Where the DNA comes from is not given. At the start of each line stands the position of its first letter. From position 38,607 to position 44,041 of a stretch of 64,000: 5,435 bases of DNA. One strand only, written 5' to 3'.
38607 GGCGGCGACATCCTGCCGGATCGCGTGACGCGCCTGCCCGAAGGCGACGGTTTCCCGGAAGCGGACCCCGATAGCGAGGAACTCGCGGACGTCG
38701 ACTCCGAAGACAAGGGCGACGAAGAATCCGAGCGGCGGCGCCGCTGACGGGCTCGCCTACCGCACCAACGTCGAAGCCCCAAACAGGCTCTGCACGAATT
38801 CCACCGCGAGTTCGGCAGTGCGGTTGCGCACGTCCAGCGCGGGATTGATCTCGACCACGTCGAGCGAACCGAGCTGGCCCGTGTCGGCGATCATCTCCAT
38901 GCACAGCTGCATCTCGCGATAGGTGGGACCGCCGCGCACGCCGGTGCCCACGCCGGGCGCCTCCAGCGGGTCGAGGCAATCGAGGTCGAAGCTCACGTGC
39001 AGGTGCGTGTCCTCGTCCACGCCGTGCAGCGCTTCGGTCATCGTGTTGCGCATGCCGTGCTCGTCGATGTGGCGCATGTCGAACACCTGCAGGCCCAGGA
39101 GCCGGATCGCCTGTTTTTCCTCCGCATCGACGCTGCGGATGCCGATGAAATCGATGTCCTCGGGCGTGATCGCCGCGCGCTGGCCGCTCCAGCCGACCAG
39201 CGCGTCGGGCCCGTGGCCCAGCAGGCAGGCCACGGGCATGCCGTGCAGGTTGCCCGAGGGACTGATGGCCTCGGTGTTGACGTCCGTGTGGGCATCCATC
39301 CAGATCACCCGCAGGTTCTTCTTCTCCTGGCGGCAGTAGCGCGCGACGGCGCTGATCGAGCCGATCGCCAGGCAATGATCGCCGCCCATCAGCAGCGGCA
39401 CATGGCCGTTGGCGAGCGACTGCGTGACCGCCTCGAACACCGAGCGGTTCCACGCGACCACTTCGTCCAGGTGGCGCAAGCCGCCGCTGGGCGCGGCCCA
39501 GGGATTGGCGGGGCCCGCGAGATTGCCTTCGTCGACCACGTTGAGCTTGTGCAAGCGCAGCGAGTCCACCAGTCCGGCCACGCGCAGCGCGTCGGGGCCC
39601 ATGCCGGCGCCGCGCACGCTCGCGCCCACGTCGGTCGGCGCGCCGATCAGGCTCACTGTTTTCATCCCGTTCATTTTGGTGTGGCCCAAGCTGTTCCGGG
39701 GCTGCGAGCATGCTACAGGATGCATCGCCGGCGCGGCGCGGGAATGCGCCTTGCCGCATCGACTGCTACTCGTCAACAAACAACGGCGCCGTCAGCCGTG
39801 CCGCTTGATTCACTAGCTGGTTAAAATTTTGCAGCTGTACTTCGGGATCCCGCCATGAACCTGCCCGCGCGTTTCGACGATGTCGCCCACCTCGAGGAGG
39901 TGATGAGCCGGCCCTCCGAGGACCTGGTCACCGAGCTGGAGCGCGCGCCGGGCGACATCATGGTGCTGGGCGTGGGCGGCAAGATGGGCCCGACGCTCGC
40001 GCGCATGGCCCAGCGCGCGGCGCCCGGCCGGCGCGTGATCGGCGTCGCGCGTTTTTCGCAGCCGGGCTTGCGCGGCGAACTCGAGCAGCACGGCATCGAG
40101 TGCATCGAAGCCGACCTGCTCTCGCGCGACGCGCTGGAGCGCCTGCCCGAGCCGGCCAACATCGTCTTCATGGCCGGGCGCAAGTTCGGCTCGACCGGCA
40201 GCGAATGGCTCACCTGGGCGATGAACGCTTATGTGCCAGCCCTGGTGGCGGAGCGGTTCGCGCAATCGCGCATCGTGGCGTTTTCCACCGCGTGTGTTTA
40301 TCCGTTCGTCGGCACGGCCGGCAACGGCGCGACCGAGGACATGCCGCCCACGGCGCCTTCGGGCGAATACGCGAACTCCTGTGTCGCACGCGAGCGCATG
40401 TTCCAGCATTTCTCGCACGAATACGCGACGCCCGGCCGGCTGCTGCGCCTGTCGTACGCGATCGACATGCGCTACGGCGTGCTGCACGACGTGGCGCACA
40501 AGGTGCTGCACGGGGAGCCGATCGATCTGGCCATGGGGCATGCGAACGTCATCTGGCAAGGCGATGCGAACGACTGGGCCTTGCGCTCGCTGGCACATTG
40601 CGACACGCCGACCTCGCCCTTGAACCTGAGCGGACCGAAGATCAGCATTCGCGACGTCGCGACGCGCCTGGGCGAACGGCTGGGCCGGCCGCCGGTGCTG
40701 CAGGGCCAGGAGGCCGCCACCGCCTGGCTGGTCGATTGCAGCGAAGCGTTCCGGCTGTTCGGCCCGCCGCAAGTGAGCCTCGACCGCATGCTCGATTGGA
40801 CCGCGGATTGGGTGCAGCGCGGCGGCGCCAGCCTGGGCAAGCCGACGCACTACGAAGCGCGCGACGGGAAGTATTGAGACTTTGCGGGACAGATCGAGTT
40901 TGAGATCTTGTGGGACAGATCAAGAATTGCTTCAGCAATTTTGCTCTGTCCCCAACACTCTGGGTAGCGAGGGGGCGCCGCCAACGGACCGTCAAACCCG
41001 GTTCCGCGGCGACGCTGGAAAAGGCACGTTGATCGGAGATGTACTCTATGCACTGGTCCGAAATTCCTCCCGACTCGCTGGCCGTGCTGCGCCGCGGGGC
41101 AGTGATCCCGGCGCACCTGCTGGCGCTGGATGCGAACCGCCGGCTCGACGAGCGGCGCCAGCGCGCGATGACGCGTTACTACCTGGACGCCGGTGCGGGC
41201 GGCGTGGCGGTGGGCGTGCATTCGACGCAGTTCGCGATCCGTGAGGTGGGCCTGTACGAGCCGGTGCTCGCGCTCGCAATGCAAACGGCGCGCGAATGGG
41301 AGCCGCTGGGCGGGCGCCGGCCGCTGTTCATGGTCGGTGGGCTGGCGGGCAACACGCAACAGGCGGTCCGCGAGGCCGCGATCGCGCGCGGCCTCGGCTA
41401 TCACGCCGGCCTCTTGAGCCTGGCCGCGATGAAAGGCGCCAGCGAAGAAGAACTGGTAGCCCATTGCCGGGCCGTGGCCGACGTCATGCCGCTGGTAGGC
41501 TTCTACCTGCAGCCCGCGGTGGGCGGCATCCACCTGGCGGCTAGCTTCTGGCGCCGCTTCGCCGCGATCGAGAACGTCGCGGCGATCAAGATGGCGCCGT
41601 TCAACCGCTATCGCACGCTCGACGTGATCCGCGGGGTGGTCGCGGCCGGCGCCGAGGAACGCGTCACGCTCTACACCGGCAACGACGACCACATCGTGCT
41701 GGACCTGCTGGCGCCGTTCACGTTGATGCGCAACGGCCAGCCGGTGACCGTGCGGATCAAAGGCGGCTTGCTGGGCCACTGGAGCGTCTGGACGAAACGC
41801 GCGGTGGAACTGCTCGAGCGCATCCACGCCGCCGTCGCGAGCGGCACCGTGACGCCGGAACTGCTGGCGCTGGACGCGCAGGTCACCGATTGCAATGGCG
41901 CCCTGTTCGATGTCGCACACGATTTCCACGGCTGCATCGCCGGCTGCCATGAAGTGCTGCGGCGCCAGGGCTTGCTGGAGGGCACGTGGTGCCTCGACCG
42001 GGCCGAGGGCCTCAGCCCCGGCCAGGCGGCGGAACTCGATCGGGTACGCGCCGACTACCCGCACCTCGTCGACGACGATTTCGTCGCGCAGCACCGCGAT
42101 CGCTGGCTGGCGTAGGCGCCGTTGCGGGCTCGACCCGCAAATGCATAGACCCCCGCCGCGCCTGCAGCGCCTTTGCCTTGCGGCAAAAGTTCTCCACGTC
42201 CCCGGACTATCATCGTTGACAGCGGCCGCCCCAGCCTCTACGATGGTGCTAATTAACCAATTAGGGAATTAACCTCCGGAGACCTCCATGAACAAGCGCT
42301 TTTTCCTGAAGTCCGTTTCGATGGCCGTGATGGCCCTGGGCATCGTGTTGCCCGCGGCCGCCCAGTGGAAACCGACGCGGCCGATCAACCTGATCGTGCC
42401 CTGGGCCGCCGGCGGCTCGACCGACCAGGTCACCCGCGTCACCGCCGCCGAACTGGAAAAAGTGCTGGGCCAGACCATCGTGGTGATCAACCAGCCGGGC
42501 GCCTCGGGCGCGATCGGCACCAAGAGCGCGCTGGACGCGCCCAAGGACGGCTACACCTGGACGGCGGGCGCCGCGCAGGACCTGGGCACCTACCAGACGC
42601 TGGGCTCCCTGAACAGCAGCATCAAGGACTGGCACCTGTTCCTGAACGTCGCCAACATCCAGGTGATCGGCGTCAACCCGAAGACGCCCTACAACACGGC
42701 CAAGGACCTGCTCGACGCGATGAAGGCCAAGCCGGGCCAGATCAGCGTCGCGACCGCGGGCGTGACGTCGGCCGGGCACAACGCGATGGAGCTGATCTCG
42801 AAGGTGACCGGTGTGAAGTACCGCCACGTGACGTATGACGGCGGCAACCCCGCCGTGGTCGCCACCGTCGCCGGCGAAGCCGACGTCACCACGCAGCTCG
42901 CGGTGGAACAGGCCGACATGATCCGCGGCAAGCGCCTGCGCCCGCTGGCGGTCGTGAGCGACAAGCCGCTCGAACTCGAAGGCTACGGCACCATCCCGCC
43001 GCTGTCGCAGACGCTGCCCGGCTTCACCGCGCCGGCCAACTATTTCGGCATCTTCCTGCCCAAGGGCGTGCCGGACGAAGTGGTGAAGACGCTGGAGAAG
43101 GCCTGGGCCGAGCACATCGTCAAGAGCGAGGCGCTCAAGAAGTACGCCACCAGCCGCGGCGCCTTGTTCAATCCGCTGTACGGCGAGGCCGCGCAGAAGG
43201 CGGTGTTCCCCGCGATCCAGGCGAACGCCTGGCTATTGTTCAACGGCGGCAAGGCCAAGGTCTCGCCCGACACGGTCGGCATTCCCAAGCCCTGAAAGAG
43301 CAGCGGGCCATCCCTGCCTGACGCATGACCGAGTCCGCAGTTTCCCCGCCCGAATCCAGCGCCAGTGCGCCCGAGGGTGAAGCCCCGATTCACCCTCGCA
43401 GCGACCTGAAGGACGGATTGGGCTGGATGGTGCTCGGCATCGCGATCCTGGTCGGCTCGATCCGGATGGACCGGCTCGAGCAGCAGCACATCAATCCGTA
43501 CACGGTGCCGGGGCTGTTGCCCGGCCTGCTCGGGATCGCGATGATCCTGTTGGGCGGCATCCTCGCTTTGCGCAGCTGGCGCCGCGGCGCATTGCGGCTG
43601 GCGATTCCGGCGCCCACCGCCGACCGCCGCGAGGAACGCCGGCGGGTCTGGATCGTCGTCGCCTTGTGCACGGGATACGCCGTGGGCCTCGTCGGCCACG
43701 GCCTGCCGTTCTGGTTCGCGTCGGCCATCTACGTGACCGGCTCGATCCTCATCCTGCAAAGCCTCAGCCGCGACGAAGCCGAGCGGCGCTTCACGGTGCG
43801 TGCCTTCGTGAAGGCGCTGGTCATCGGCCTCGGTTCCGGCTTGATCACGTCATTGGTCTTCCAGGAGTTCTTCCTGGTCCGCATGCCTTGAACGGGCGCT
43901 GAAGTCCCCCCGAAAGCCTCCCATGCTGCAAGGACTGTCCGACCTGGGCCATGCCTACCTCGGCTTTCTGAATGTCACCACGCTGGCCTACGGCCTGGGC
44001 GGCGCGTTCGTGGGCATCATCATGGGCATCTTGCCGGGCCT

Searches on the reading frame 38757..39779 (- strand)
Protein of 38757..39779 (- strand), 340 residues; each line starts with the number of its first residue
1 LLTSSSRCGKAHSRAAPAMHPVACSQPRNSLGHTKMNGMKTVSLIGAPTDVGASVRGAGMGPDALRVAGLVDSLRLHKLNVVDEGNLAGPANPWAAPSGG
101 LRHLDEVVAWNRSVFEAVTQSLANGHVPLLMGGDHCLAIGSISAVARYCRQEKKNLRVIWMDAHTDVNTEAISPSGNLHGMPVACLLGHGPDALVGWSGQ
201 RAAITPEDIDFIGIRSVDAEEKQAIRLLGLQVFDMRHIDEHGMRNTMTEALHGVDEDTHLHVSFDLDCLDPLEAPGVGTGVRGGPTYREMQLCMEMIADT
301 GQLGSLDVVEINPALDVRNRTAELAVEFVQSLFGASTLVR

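Call 15: search_protein_families(library=pfam, proteins=[window:38757-39779:-], max_evalue=0.00001)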
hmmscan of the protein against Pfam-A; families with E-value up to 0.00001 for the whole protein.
window:38757-39779:- (340 aa): 1 family
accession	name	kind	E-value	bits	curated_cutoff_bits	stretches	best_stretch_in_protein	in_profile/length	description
PF00491.26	Arginase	-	2.6e-74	250.7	22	1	41-333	2-279/280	Arginase family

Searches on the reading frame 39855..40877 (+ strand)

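Call 15: search_protein_families(library=pfam, proteins=[window:39855-40877:+], max_evalue=0.00001)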
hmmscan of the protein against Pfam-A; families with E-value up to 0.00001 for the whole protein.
window:39855-40877:+ (340 aa): 1 family
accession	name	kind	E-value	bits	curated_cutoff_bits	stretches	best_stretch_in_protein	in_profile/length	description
PF01370.27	Epimerase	-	1.9e-11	44.3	20.9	1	35-202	1-172/240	NAD dependent epimerase/dehydratase family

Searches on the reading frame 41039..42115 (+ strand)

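Call 15: search_protein_families(library=pfam, proteins=[window:41039-42115:+], max_evalue=0.00001)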
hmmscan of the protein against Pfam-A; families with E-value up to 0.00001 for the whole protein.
window:41039-42115:+ (358 aa): 1 family
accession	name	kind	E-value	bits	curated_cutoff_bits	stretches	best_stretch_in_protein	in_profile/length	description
PF00701.28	DHDPS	-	2.3e-07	30.3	22.1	1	22-222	5-193/289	Dihydrodipicolinate synthetase family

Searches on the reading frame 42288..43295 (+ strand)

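Call 15: search_protein_families(library=pfam, proteins=[window:42288-43295:+], max_evalue=0.00001)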
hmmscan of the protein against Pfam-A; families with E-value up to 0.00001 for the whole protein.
window:42288-43295:+ (335 aa): 1 family
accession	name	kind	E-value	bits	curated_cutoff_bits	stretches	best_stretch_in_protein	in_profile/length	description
PF03401.19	TctC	-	4.7e-30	105.5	27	1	48-308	1-258/274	Tripartite tricarboxylate transporter family receptor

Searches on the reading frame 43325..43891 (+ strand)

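Call 15: search_protein_families(library=pfam, proteins=[window:43325-43891:+], max_evalue=0.00001)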
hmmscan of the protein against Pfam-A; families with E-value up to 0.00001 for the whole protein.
window:43325-43891:+ (188 aa): 1 family
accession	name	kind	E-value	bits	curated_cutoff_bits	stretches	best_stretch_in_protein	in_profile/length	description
PF07331.16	TctB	-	1.8e-12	48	29.1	1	32-188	5-137/137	Tripartite tricarboxylate transporter TctB family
